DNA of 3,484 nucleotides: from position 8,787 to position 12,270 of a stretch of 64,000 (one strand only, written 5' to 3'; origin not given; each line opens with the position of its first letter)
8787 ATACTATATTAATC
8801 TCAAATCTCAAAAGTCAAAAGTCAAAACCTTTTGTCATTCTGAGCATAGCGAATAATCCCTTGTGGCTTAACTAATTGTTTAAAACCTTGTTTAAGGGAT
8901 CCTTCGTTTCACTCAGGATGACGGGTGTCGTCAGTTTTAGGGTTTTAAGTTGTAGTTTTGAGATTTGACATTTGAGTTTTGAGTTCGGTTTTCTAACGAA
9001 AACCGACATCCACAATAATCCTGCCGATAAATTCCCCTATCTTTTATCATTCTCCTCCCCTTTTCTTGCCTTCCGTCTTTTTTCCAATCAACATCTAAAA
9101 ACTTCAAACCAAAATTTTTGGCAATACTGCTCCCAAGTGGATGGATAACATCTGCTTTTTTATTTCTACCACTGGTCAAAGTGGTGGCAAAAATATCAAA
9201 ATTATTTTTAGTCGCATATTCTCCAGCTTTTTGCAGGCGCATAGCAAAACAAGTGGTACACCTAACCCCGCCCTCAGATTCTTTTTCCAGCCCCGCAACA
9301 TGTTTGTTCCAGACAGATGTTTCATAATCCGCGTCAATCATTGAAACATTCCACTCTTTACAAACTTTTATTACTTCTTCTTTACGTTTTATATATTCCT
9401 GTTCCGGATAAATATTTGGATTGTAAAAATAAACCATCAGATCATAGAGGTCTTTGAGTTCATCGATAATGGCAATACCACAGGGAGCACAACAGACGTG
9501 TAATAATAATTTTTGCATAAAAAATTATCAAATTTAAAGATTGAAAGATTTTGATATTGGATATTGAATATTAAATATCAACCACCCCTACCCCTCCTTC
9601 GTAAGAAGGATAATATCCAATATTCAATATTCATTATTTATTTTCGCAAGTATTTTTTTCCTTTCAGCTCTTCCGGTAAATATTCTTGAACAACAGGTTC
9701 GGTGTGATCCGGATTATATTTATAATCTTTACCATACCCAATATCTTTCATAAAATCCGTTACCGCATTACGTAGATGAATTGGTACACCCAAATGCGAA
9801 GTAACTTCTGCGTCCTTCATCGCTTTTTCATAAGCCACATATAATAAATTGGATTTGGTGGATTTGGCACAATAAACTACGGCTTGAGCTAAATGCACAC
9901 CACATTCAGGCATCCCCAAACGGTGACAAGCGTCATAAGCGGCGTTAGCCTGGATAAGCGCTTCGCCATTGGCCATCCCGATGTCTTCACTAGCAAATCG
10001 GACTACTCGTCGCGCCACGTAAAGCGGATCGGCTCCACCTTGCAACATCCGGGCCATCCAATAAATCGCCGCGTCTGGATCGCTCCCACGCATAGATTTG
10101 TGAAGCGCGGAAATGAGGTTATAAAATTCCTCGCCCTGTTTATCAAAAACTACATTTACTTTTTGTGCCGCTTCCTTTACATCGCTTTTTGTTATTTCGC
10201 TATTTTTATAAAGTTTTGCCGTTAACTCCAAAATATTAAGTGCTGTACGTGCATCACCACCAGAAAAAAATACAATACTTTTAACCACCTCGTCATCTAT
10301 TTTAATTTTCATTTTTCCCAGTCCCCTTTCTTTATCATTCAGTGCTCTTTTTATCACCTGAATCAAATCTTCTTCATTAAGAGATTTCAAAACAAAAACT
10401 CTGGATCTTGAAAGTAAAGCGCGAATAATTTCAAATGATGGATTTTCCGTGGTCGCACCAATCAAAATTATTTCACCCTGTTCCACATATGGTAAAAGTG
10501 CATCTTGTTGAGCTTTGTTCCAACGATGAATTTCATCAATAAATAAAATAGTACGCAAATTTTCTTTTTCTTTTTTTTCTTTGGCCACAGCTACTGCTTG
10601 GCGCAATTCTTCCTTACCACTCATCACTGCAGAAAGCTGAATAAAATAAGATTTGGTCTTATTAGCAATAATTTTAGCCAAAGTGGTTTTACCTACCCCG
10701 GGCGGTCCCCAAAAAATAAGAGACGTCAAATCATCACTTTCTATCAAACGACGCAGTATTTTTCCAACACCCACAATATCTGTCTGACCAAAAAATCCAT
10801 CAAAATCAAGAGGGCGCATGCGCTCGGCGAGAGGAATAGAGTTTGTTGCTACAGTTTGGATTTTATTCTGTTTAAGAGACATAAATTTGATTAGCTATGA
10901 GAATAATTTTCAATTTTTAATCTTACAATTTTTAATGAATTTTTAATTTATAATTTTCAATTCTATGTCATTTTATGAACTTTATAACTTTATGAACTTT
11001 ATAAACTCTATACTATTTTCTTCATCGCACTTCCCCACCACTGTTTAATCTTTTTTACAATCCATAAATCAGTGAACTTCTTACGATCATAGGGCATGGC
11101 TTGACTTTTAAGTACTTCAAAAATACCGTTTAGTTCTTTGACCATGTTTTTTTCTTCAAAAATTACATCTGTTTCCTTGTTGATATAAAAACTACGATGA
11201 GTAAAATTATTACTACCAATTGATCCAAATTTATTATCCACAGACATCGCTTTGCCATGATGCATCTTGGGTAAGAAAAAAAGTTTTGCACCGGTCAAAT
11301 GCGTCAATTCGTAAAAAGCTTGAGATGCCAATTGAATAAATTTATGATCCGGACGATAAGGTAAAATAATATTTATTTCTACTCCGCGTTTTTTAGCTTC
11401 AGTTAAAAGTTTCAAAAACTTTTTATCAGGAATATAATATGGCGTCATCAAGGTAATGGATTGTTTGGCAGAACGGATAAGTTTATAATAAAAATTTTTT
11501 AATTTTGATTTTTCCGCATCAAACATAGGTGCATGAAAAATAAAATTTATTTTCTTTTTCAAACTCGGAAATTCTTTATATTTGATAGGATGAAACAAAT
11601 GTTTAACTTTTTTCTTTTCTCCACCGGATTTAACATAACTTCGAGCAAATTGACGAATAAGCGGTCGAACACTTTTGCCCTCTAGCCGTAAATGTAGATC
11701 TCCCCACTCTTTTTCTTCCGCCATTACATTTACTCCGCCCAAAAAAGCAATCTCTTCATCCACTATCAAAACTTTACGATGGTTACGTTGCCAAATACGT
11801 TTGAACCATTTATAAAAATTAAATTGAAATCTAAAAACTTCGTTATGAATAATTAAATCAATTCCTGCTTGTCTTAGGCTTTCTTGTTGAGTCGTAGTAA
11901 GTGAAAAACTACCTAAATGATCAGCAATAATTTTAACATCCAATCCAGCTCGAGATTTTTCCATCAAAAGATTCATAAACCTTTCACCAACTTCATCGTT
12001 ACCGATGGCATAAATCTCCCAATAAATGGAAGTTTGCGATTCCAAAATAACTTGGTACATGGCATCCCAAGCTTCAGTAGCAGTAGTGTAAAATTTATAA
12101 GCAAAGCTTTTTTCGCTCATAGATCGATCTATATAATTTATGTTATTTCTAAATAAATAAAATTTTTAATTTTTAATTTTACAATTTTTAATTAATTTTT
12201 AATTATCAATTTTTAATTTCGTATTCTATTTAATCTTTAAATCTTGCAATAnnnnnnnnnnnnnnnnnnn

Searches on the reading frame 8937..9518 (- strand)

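Call 59: search_protein_families(library=pfam, max_evalue=0.001, proteins=[window:8937-9518:-])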
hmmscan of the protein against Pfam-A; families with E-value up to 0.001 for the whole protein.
window:8937-9518:- (193 aa): 1 family
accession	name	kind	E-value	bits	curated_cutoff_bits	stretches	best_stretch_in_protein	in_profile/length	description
PF02677.20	QueH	-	1.5e-61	208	23.5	1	4-176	1-174/175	Epoxyqueuosine reductase QueH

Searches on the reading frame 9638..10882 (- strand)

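Call 59: search_protein_families(library=pfam, max_evalue=0.001, proteins=[window:9638-10882:-])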
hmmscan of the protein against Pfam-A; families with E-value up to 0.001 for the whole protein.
window:9638-10882:- (414 aa): 14 families
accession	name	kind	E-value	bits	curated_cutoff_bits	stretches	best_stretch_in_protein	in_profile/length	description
PF12002.13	MgsA_C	-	6.2e-57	192.6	27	1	266-412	1-148/167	MgsA AAA+ ATPase C terminal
PF16193.11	AAA_assoc_2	-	5.9e-25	87.8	34.3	1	190-265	2-81/81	AAA C-terminal domain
PF00004.35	AAA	-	2.2e-18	67.4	21.2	1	55-162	1-125/131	ATPase family associated with various cellular activities (AAA)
PF05496.18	RuvB_N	-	9.7e-14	51.9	27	1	22-144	1-120/159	Holliday junction DNA helicase RuvB P-loop domain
PF07728.20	AAA_5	-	2.7e-09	37.6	22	1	55-146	2-103/139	AAA domain (dynein-related subfamily)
PF13173.12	AAA_14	-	9.1e-07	29.4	27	1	55-166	5-121/129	AAA domain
PF00931.28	NB-ARC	-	2.7e-06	27.3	23.5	1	39-187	5-128/248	NB-ARC domain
PF00158.32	Sigma54_activat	-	9.9e-06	25.8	20.2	0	55-161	25-146/168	Sigma-54 interaction domain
PF13401.12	AAA_22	-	5.5e-05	23.9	27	1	54-127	7-84/130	AAA domain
PF07724.20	AAA_2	-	5.9e-05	23.6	27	1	52-138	3-104/166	AAA domain (Cdc48 subfamily)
PF20720.3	nSTAND3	-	0.00012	22.3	27.2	1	54-117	19-73/155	Novel STAND NTPase 3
PF01078.27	Mg_chelatase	-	0.00028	20.8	20.3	0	54-74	24-48/207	Magnesium chelatase, subunit ChlI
PF13238.12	AAA_18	-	0.00049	21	29.4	1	58-142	4-78/128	AAA domain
PF13207.12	AAA_17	-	0.00049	20.8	27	0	59-125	2-61/136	AAA domain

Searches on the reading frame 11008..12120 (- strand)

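Call 59: search_protein_families(library=pfam, max_evalue=0.001, proteins=[window:11008-12120:-])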
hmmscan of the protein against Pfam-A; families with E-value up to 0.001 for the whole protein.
window:11008-12120:- (370 aa): 3 families
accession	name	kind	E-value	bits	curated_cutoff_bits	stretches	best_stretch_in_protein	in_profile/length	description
PF13091.12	PLDc_2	-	8.8e-35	119.9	27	2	213-335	3-129/132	PLD-like domain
PF00614.28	PLDc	-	8.4e-12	45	21.9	1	112-132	4-24/28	Phospholipase D Active site motif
PF11495.14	Regulator_TrmB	-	0.00092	19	22.2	0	208-335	12-125/233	Archaeal transcriptional regulator TrmB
